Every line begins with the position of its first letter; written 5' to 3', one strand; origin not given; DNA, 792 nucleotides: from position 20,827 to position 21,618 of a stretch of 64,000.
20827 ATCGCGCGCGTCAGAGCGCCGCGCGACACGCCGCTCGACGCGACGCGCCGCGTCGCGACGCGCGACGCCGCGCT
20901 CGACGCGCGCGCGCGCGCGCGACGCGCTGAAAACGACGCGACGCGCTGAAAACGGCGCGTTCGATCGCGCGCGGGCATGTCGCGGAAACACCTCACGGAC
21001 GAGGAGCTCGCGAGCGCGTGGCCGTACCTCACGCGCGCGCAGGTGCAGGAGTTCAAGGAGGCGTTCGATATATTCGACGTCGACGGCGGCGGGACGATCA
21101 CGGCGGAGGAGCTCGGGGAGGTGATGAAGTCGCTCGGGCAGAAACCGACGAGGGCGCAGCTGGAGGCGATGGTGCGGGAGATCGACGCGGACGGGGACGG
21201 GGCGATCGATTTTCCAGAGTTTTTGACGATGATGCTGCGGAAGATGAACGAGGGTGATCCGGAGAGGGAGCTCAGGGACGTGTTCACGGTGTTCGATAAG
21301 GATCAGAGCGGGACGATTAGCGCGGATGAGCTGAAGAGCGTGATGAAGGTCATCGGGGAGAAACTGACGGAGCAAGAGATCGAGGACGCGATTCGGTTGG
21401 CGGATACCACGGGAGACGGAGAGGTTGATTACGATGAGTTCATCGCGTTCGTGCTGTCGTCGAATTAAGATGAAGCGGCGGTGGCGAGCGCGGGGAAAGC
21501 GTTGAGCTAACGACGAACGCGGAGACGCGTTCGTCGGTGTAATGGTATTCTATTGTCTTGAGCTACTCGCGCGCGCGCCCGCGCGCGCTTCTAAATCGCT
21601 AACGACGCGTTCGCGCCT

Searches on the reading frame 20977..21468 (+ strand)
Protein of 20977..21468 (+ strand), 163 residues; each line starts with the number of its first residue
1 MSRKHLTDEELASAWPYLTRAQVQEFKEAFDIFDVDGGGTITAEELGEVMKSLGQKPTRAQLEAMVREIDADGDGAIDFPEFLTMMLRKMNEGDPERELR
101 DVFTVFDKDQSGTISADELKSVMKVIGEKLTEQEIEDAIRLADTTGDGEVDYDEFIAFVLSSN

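Call 28: search_solved_structures(query=window:20977-21468:+, max_evalue=1e-10, show_alignments=1)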
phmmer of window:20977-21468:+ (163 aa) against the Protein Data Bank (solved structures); distinct sequences matched with E-value up to 1e-10: 396 (the best 60 are shown).
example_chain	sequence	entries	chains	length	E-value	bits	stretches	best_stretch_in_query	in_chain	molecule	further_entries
4il1_A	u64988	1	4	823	9.7e-67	227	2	18-159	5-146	Calmodulin, Calcineurin subunit B type 1, Serine/threonine-protein phosphatase 2B catalyti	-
7nqc_A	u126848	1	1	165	1.1e-53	184.7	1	16-159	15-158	Calmodulin-1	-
9jqi_A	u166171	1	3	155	6.1e-53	182.2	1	17-162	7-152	Calmodulin-1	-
8zlw_N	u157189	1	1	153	7.4e-53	181.9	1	17-161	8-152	Calmodulin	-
6dah_A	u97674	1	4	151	8.5e-53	181.7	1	17-159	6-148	Calmodulin-1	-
4hex_A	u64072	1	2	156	8.6e-53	181.7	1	17-159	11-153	Calmodulin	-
2k0j_A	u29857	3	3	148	9e-53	181.6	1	18-159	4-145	calmodulin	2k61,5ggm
6u3a_A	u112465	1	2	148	1.2e-52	181.3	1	18-159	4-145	Calmodulin-1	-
7ppo_B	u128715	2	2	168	1.2e-52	181.2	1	17-159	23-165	Calmodulin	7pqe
4djc_A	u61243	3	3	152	1.2e-52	181.2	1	17-159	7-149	Calmodulin | Calmodulin-1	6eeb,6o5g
7vmb_C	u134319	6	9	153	1.2e-52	181.2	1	17-159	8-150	Calmodulin-1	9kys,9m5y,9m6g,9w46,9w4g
4e53_A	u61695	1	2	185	1.3e-52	181.1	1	17-159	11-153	Calmodulin, Linker, IQ motif of Neuromodulin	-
4e50_A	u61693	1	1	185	1.3e-52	181.1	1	17-159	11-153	Calmodulin, Linker, IQ motif of Neurogranin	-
5dow_A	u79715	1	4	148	1.3e-52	181.1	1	18-159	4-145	Calmodulin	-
6xyr_A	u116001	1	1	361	1.3e-52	181.1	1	12-159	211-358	T4Lnano,Endolysin,Calmodulin,Endolysin,Calmodulin-1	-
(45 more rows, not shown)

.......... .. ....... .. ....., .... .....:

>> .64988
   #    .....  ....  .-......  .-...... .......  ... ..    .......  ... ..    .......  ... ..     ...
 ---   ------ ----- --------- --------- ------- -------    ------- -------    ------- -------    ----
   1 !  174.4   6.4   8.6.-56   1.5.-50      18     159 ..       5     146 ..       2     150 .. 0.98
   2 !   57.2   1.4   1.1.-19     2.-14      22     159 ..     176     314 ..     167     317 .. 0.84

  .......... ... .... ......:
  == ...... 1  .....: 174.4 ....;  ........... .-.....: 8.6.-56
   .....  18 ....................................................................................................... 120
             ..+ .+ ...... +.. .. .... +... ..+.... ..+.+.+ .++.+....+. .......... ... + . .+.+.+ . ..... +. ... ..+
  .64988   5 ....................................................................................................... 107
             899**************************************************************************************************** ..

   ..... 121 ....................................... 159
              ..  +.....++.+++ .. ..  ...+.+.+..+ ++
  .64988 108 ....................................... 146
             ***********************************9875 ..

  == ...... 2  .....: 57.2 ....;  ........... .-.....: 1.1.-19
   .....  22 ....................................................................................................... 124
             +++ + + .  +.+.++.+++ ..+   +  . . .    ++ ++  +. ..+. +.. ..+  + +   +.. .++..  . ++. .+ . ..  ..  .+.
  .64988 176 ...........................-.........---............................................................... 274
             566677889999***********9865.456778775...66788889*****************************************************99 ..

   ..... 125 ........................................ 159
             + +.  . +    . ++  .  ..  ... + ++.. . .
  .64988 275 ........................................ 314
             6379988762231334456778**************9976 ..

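Call 58: search_protein_families(library=pfam, proteins=[window:20977-21468:+], max_evalue=0.001)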
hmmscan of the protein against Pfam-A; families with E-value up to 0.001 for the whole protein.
window:20977-21468:+ (163 aa): 13 families
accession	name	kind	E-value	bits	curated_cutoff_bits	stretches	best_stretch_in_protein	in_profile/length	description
PF13499.12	EF-hand_7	-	1.6e-35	121.7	30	2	97-159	2-66/67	EF-hand domain pair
PF00036.39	EF-hand_1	-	8.9e-33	109.8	25.4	4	98-124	1-27/29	EF hand domain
PF13405.12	EF-hand_6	-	2.2e-28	95.6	25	2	25-54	1-30/30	EF-hand domain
PF13202.12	EF-hand_5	-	2.7e-25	87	25.9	4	99-123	1-25/25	EF hand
PF13833.12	EF-hand_8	-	4.7e-25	87.5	28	2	38-88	2-53/54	EF-hand domain pair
PF14658.12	EF-hand_9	-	1.3e-16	61.2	37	2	28-88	2-64/66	EF-hand domain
PF21008.3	AIF-1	-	5.6e-11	43.3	50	1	21-91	38-108/140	Allograft inflammatory factor 1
PF12763.14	EH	-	3e-08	34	22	0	100-157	10-64/101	EH domain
PF24548.1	EF_EFCAB10_C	-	5.1e-07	29.7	32.5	0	27-71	4-48/60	EFCAB10, C-terminal EF-hand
PF25825.1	SAPC2_N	-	3.1e-05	24.2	27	0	98-157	9-67/80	SAPC2 EF-hand like N-terminal domain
PF03672.18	UPF0154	-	0.00046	20.5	27.1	0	41-69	30-58/60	Uncharacterised protein family (UPF0154)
PF08976.17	EF-hand_11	-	0.00077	20.7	21.7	0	22-86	22-82/105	EF-hand domain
PF00404.24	Dockerin_1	-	0.001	19.7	22.9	0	34-78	3-45/57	Dockerin type I domain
